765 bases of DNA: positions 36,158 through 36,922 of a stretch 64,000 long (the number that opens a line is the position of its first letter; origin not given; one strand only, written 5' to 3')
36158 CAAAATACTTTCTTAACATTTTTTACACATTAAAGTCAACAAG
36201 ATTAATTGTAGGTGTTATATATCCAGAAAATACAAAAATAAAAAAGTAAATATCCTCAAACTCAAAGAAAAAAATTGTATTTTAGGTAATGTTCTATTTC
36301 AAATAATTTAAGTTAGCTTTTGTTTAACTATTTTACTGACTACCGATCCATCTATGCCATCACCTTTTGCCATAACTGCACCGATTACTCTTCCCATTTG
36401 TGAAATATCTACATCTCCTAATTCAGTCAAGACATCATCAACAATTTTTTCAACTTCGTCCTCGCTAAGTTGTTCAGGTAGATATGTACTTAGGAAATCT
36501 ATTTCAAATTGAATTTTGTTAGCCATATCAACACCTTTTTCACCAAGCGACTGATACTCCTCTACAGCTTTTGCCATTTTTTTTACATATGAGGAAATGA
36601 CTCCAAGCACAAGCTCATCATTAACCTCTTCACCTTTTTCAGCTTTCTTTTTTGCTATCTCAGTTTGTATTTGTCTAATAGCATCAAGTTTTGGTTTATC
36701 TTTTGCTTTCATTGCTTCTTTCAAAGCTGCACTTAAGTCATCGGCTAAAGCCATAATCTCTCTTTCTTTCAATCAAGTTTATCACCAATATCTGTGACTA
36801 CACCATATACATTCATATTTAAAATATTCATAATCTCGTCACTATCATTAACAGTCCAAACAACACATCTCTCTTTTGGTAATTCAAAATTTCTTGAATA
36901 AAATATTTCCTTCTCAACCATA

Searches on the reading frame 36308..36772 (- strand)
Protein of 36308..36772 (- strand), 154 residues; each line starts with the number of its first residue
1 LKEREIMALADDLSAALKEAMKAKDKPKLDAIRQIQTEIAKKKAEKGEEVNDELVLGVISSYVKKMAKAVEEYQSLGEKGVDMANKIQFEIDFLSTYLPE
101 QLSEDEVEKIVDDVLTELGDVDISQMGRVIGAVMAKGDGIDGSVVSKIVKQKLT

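Call 14: search_protein_families(library=pfam, proteins=[window:36308-36772:-], max_evalue=0.001)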
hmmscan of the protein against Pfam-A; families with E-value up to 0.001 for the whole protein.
window:36308-36772:- (154 aa): 1 family
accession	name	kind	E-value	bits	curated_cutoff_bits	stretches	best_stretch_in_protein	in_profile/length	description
PF09424.15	YqeY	-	3.6e-34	118.4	27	1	11-153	2-143/143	Yqey-like protein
